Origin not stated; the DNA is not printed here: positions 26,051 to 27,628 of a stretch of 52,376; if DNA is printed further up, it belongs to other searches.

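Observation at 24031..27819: Extradiol dioxygenase co-transcribed with a MoxR AAA+ / VWA-peptidase-like / repeat-protein trio: candidate dedicated metalloenzyme maturation or remodelling system, or an embedded conflict module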

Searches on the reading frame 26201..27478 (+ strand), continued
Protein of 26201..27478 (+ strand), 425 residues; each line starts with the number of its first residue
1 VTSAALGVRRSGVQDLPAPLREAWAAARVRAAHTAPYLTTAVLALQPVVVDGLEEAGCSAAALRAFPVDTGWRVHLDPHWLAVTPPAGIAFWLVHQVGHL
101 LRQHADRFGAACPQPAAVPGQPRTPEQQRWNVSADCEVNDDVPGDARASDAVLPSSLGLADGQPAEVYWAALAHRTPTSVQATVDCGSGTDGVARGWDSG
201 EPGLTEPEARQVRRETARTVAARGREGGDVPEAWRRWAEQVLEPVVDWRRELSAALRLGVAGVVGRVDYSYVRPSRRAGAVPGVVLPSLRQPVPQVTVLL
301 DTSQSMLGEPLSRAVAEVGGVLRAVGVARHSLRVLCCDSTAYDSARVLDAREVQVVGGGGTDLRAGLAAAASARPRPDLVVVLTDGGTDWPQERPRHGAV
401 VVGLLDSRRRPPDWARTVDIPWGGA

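Call 31: find_related_loci(query=A3, collection=genome_contigs, flank=10000)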
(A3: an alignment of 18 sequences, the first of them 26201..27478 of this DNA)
Query A3 (425 aa) in genome_contigs; peptide patterns used: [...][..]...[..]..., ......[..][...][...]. (x = any residue, [..] = any of these).
599 stretches matched a pattern (row limit reached: there are more); 556 encode a relative of the query (tblastn E <= 1e-3); the best 80 are kept; 80 distinct loci.
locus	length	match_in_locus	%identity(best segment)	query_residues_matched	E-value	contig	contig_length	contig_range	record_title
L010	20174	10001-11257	54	8-420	1e-114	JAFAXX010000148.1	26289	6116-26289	MAG: Solirubrobacterales bacterium isolate CP_BM_RX_R7_14 BM_RX_R7_k147_3958609, whole genome shotgun sequence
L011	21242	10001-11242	52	5-420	3e-112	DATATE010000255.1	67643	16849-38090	MAG TPA_asm: Pseudonocardiaceae bacterium isolate SMAG_U5538 k141_370372, whole genome shotgun sequence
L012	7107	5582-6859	51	8-420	1e-111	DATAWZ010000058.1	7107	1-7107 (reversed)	MAG TPA_asm: Solirubrobacteraceae bacterium isolate SMAG_U5639 k141_1813596, whole genome shotgun sequence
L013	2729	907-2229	51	3-423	5e-116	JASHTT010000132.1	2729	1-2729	MAG: Streptosporangiaceae bacterium isolate JOPF160 JOPF_NEAR_contig_291892, whole genome shotgun sequence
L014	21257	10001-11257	50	8-420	2e-111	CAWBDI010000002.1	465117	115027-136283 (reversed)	MAG: uncultured Solirubrobacterales bacterium isolate MFD09603.bin.1.409 genome assembly, contig: contig_161, whole geno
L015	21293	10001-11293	52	15-425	7e-110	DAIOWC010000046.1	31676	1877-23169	MAG TPA_asm: Streptosporangiaceae bacterium isolate CTOTU26331 NODE_322_length_31676_cov_13.177414, whole genome shotgun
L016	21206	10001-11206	49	20-420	2e-109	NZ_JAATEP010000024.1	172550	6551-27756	Nonomuraea composti strain FMUSA5-5 24, whole genome shotgun sequence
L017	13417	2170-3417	50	2-420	1e-108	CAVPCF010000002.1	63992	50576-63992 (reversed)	MAG: Candidatus Melainabacteria bacterium isolate MFD10064.bin.2.13 genome assembly, contig: contig_100728, whole genome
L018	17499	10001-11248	50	2-420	2e-108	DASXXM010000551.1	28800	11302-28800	MAG TPA_asm: Pseudonocardiaceae bacterium isolate SMAG_U4798 k141_4227680, whole genome shotgun sequence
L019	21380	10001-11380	47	4-420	7e-107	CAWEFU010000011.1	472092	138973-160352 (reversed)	MAG: uncultured Solirubrobacterales bacterium isolate MFD09603.bin.2.203 genome assembly, contig: contig_331, whole geno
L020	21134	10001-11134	50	20-420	5e-107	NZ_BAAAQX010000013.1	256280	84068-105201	Nonomuraea monospora strain JCM 16114 sequence013, whole genome shotgun sequence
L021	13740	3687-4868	49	21-420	1e-106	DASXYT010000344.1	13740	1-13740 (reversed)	MAG TPA_asm: Pseudonocardiaceae bacterium isolate SMAG_U4832 k141_3732393, whole genome shotgun sequence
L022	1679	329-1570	49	6-420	9e-114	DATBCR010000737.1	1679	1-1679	MAG TPA_asm: Pseudonocardiaceae bacterium isolate SMAG_U5790 k141_2858463, whole genome shotgun sequence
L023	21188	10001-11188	50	33-420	7e-106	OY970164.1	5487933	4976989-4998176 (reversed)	MAG: uncultured Acidimicrobiaceae bacterium isolate MFD04967.bin.c.3 genome assembly, chromosome: 1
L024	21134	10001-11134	49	20-420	3e-105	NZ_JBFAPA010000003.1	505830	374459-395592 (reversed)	Actinocrispum sp. NPDC049592 NPDC049592_49_C7.ctg-0003, whole genome shotgun sequence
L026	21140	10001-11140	51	24-421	1e-103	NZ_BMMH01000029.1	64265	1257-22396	Nocardia jinanensis strain CGMCC 4.3508 sequence29, whole genome shotgun sequence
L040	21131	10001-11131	43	21-420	6e-80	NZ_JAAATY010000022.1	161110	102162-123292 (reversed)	Kibdelosporangium persicum strain 4NS15 sequence_22, whole genome shotgun sequence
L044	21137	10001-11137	43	26-421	4e-78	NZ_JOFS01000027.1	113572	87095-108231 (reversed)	Streptomyces bicolor strain NRRL B-5348 contig27.1, whole genome shotgun sequence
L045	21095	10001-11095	40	36-423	4e-78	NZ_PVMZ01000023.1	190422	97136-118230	Actinoplanes italicus strain DSM 43146 Ga0180974_123, whole genome shotgun sequence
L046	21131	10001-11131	43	26-420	4e-78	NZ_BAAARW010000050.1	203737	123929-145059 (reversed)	Actinomadura vinacea strain JCM 3325 sequence50, whole genome shotgun sequence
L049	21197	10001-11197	42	22-420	9e-78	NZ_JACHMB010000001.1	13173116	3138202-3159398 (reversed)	Nonomuraea jabiensis strain DSM 45507 Ga0374001_01, whole genome shotgun sequence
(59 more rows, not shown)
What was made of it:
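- At least 556 relatives exist in species-representative genomes (call 31).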

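Call 37: search_solved_structures(query=A3, max_evalue=1, show_alignments=1)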
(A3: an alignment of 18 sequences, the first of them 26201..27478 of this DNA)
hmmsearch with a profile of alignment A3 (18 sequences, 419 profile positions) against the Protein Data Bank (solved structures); distinct sequences matched with E-value up to 1: 0.
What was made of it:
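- Tried and rejected: A profile search of PDB sequences with the VWA alignment gave 0 hits (call 37).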

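Call 40: search_protein_families(library=pfam, proteins=[L026:1941-2765:-, L026:2837-4369:+, L026:5109-5729:-, L026:5736-6740:-, L026:6835-7926:+, L026:11553-11921:+, L026:12307-13119:+, L026:13116-14327:+, L026:14377-15522:+, L026:17374-18621:-], max_evalue=0.0001)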
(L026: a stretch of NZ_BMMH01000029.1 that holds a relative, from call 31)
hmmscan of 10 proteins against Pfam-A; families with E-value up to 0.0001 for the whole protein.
L026:1941-2765:- (274 aa): 3 families
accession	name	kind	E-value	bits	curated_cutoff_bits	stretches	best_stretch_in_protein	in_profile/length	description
PF13561.12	adh_short_C2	-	3.1e-34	119.1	27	1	13-272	1-236/236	Enoyl-(Acyl carrier protein) reductase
PF00106.31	adh_short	-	7.4e-33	114.1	26.6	1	8-214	2-191/195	short chain dehydrogenase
PF08659.16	KR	-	1.1e-07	32.4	22.6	1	10-163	4-144/180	KR domain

L026:2837-4369:+ (510 aa): 1 family
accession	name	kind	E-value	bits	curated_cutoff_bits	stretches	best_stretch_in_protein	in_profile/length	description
PF00171.27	Aldedh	-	8.8e-139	463.4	23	1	47-506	7-461/461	Aldehyde dehydrogenase family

L026:5109-5729:- (206 aa): 3 families
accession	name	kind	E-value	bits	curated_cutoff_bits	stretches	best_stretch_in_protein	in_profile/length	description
PF00440.29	TetR_N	-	6.1e-15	55.2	24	1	19-65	1-47/47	Bacterial regulatory proteins, tetR family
PF02796.21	HTH_7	-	3.1e-05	24.5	23.8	0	35-57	22-44/45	Helix-turn-helix domain of resolvase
PF13022.12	HTH_Tnp_1_2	-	8.9e-05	23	27.9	0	27-79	19-70/122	Helix-turn-helix of insertion element transposase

L026:5736-6740:- (334 aa): 1 family
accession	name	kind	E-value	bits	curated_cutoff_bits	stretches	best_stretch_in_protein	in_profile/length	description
PF01557.24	FAA_hydrolase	-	2.2e-55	188.1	23.9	1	117-323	6-212/214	Fumarylacetoacetate (FAA) hydrolase C-terminal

L026:6835-7926:+ (363 aa): 1 family
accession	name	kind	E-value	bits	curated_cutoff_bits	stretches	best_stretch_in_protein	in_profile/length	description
PF04909.20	Amidohydro_2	-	8.3e-23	82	26.4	1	15-339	1-287/289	Amidohydrolase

L026:11553-11921:+ (122 aa): 0 families

L026:12307-13119:+ (270 aa): 3 families
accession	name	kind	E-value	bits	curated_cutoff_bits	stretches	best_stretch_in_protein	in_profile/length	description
PF00106.31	adh_short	-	3.5e-21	76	26.6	1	7-184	1-177/195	short chain dehydrogenase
PF13561.12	adh_short_C2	-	5.3e-11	43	27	1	13-184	1-171/236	Enoyl-(Acyl carrier protein) reductase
PF08659.16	KR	-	4e-05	24.1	22.6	1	8-87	2-85/180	KR domain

L026:13116-14327:+ (403 aa): 2 families
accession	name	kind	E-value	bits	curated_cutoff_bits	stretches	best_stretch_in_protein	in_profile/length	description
PF00108.29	Thiolase_N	-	8.9e-63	212.5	26.4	1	6-273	1-260/260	Thiolase, N-terminal domain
PF02803.24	Thiolase_C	-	7.1e-41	139.1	27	1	282-402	3-123/123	Thiolase, C-terminal domain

L026:14377-15522:+ (381 aa): 5 families
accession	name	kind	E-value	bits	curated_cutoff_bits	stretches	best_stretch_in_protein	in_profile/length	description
PF00441.29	Acyl-CoA_dh_1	-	8.8e-41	140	22.4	1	231-379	1-149/150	Acyl-CoA dehydrogenase, C-terminal domain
PF02771.21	Acyl-CoA_dh_N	-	6.9e-31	107.4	22.9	1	9-120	2-113/113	Acyl-CoA dehydrogenase, N-terminal domain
PF02770.24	Acyl-CoA_dh_M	-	1.2e-24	86.7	33.3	1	124-219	1-97/97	Acyl-CoA dehydrogenase, middle domain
PF08028.16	Acyl-CoA_dh_2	-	1.4e-11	45.3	22.7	1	255-367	10-132/134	Acyl-CoA dehydrogenase, C-terminal domain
PF22924.1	ACOX_C_alpha1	-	3.3e-05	24.2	27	0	318-377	107-166/169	Acyl-CoA oxidase, C-alpha1 domain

L026:17374-18621:- (415 aa): 5 families
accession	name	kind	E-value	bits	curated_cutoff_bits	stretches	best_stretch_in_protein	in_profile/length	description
PF07992.20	Pyr_redox_2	-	2.1e-66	224.8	26.1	1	5-300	3-291/291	Pyridine nucleotide-disulphide oxidoreductase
PF14759.12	Reductase_C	-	1.7e-21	77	25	1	319-402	1-84/85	Reductase C-terminal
PF00070.33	Pyr_redox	-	3.3e-16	60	22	1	145-218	1-73/82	Pyridine nucleotide-disulphide oxidoreductase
PF01266.30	DAO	-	9.2e-08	32.4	27.9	0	5-41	2-36/353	FAD dependent oxidoreductase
PF13738.12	Pyr_redox_3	-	2.8e-05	24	30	0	70-274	93-305/305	Pyridine nucleotide-disulphide oxidoreductase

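Call 47: search_protein_families(library=pfam, proteins=[L040:7127-8815:+, L044:5798-6937:+, L049:11858-13192:-, L045:11307-12143:+, L046:11162-12115:+], max_evalue=0.001)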
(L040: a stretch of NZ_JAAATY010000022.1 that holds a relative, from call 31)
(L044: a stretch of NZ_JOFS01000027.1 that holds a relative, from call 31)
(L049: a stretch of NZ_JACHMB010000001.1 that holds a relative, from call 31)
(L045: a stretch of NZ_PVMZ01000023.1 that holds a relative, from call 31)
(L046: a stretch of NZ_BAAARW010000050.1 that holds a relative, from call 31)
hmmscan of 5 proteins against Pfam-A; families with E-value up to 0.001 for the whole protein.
L040:7127-8815:+ (562 aa): 4 families
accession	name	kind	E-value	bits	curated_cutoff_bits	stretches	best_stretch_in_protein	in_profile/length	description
PF12796.13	Ank_2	-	4.2e-09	37.3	27.3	1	437-524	5-88/90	Ankyrin repeats (3 copies)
PF00023.36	Ank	-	2.2e-05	24.9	21.1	0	496-526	3-32/33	Ankyrin repeat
PF13637.12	Ank_4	-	0.00021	21.9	22.7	0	474-504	9-39/50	Ankyrin repeats (many copies)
PF13857.12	Ank_5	-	0.00035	21.3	27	0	486-524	7-44/56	Ankyrin repeats (many copies)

L044:5798-6937:+ (379 aa): 1 family
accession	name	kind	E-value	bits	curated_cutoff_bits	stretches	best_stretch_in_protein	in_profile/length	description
PF13516.12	LRR_6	-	6.3e-20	70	23.4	0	110-129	5-24/24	Leucine Rich repeat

L049:11858-13192:- (444 aa): 2 families
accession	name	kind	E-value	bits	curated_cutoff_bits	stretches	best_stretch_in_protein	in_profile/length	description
PF07730.19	HisKA_3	-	6.2e-14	52.7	24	1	229-295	1-67/68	Histidine kinase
PF10101.14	DUF2339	-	0.00016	21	33.6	1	44-178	6-127/659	Predicted membrane protein (DUF2339)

L045:11307-12143:+ (278 aa): 1 family
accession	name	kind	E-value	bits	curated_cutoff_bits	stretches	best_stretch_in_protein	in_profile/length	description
PF09995.15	MPAB_Lcp_cat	-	2.7e-68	230.9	23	1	19-239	2-230/231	ER-bound oxygenase mpaB/B'/Rubber oxygenase, catalytic domain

L046:11162-12115:+ (317 aa): 1 family
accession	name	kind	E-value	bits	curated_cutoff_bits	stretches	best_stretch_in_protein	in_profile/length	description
PF00753.33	Lactamase_B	-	2.2e-21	77.2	22.7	1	36-221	2-196/196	Metallo-beta-lactamase superfamily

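Call 57: predict_structure(alignment_id=A3)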
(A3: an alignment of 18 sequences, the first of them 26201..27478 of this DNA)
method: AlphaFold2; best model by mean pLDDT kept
length: 425 residues; sequences in the alignment: 18
mean_pLDDT: 81.6   pTM: 0.60
mean pLDDT of the five models: 81.6, 74.1, 73.6, 67.3, 65.2
residues with pLDDT >= 90: 153; 70-90: 195; 50-70: 42; < 50: 35
segments of 3 or more residues with pLDDT < 50: 1-5, 244-246, 266-290
pLDDT, mean of each block of 10 residues (from residue 1): 58 96 97 94 95 82 93 95 96 97 92 68 87 94 88 91 92 82 84 85 86 92 88 90 64 76 52 40 41 80 67 82 77 84 71 73 86 88 87 82 85 86 54
secondary structure, 60 per line:
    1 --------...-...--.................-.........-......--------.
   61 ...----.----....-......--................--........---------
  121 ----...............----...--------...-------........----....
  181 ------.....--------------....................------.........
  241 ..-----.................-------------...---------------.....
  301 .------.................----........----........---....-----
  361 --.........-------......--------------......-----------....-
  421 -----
elements in order: E9-11 H18-34 H36-44 E46-51 H60-63 E73-76 H78-83 H86-101 H104-111 H125-139 H165-172 H177-180 H188-191 H206-225 H232-242 H248-264 E296-301 H308-324 E332-336 H341-348 E352-355 H363-371 E379-384 E399-404 E416-419
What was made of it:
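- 26201..27478 (+): Protein of 425 aa with an N-terminal zincin-like domain (DUF2201_N, motif HQVGH instead of HExxH) and a C-terminal VWA domain (DUF2201) with intact MIDAS. Its start overlaps the ATPase stop (GTGA). Call 57: AlphaFold model, pLDDT 81.6.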

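Call 61: fold_search(model_id=the predicted structure, library=pdb)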
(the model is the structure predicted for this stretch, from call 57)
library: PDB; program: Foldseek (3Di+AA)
matches with E <= 10: 921; with E <= 0.001: 0
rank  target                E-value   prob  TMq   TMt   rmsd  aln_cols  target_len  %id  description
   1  9nfa_A                3.1e-03  1.00  0.21  0.17   6.2       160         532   18  Cryo-EM structure of Ro60/La/minimal misfolded pre-5S rRNA complex with Fab, composite map (released 2026-02-04)
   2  1yvp_B                1.4e-02  1.00  0.21  0.17   6.1       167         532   12  Ro autoantigen complexed with RNAs (released 2005-06-07)
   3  2i91_B                1.4e-02  0.41  0.23  0.20  23.5       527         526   11  60kDa Ro autoantigen in complex with a fragment of misfolded RNA (released 2006-10-17)
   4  5ej1_A                3.2e-02  0.44  0.15  0.10  17.2       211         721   16  Pre-translocation state of bacterial cellulose synthase (released 2016-03-30)
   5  9nep_A                3.4e-02  0.99  0.21  0.17   6.0       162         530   15  Cryo-EM structure of Ro60/minimal misfolded pre-5S rRNA complex (released 2026-02-04)
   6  1yvp_A                4.0e-02  0.98  0.21  0.17   6.1       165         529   13  Ro autoantigen complexed with RNAs (released 2005-06-07)
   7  8j30_A                4.2e-02  0.21  0.18  0.13  16.8       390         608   13  Crystal structure of ApNGT with Q469A and M218A mutations in complex with UDP-GLC (released 2023-08-16)
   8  6efw                  5.0e-02  0.85  0.18  0.22   5.5       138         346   14  Crystal structure of a YjeF family protein from Cryptococcus neoformans var. grubii serotype A (released 2018-09-05)
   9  4esv_J                8.7e-02  0.10  0.13  0.13  20.5       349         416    7  A New Twist on the Translocation Mechanism of Helicases from the Structure of DnaB with its Substrates (released 2012-10-24)
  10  6f2c_I                9.2e-02  0.85  0.16  0.44   4.6       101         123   13  Methylglyoxal synthase MgsA from Bacillus subtilis (released 2018-03-07)
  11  8dti_A                9.7e-02  0.30  0.16  0.12  13.6       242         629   14  Cryo-EM structure of Arabidopsis SPY in complex with GDP-fucose (released 2023-03-08)
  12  9ny8_A                1.2e-01  0.44  0.15  0.19  15.0       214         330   12  Crystal structure of the ribose operon repressor, RbsR, bound to ribose operon (released 2025-07-16)
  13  6f2c_B                1.2e-01  0.82  0.15  0.42   4.8        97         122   12  Methylglyoxal synthase MgsA from Bacillus subtilis (released 2018-03-07)
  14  2r3b_A                1.4e-01  0.72  0.16  0.23   5.5       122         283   11  CRYSTAL STRUCTURE OF a ribokinase-like superfamily protein (EF1790) FROM ENTEROCOCCUS FAECALIS V583 AT 1.80 A RESOLUTI (released 2007-09-11)
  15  1wo8_A                1.4e-01  0.80  0.16  0.42   4.8        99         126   19  Crystal structure of methylglyoxal synthase from Thermus thermophilus HB8 (released 2005-08-23)
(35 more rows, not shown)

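Call 73: search_protein_families(library=phrogs, proteins=[window:26201-27478:+, L003:9254-10009:+], max_evalue=0.001)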
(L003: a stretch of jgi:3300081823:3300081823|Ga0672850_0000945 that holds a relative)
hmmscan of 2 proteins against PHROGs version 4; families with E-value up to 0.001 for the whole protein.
window:26201-27478:+ (425 aa): 1 family
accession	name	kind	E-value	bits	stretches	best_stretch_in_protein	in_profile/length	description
phrog_1314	-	DNA, RNA and nucleotide metabolism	2.1e-30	107.1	1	20-420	11-390/394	HNH endonuclease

L003:9254-10009:+ (251 aa): 0 families
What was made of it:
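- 26201..27478 (+): Call 73: phrog_1314, E = 2e-30.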

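Call 74: search_dna_similar(query=window:26201-27478:+, collection=plasmids, mode=protein, max_rows=25)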
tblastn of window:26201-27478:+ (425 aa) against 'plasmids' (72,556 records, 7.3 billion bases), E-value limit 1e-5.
Records with a match: 61; places in all: 64; records where one place covers at least 80% of the query: 54.
Best place of each record, by identity: <60% 61.
By first word of the organism name: Rhodococcus 33; Streptomyces 8; Mycobacterium 8; Mycolicibacterium 4; Embleya 2; Allomeiothermus 2; Nonomuraea 1; Cellulosimicrobium 1; Xylanimonas 1; Euzebya 1.
By predicted mobility (MOB-suite, as given by PLSDB): non-mobilizable 35; mobilizable 26.
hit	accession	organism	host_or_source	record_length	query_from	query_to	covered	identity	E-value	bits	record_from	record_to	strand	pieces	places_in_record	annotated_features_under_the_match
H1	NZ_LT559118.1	Nonomuraea gerenzanensis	-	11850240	36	420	91%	45.8%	8e-61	220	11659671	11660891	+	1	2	none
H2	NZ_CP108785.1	Embleya sp. NBC_00888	-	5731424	36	423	91%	40.1%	2e-38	155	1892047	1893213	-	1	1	none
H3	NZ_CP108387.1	Streptomyces sp. NBC_01324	-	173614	36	420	91%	40.4%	3e-42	166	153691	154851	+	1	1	VWA-like domain-containing protein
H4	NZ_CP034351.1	Streptomyces sp. W1SF4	-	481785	36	425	92%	39.9%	3e-36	149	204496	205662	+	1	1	VWA-like domain-containing protein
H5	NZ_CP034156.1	Rhodococcus sp. NJ-530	Antarctic sea ice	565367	36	423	91%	39.6%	7e-33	139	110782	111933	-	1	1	VWA-like domain-containing protein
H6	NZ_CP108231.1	Streptomyces zaomyceticus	-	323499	36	420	91%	39.9%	6e-40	159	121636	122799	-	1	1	VWA-like domain-containing protein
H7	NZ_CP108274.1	Streptomyces zaomyceticus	-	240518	36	420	91%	39.9%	7e-40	159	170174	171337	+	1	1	VWA-like domain-containing protein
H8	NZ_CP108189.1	Streptomyces zaomyceticus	-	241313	36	420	91%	39.9%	7e-40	159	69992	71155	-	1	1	VWA-like domain-containing protein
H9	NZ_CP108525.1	Streptomyces zaomyceticus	-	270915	36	420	91%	39.9%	2e-39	158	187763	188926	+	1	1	VWA-like domain-containing protein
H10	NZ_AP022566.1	Mycolicibacterium alvei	-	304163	36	421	91%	39.5%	8e-33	138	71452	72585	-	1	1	VWA-like domain-containing protein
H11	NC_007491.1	Rhodococcus erythropolis PR4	seawater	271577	36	423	91%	39.2%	3e-31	134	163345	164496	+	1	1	VWA-like domain-containing protein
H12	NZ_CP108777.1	Embleya sp. NBC_00896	-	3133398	36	420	91%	39.5%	6e-39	156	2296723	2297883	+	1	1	none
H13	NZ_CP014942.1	Rhodococcus sp. BH4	cell culture,sludge of membrane ...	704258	36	423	91%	39.1%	1e-32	138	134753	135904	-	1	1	VWA-like domain-containing protein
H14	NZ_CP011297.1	Rhodococcus erythropolis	pure culture,soil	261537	36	423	91%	38.9%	4e-31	133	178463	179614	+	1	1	VWA-like domain-containing protein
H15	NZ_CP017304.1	Rhodococcus sp. YL-1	pure culture,soil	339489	36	423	91%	38.9%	2e-31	134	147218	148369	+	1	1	VWA-like domain-containing protein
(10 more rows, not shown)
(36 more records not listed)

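Call 75: search_dna_similar(query=window:26201-27478:+, collection=phages, mode=protein, max_rows=25)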
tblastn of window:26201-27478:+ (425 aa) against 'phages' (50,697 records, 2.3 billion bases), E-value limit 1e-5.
No match.
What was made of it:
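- tblastn finds no match in 50,697 phage genomes (call 75).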
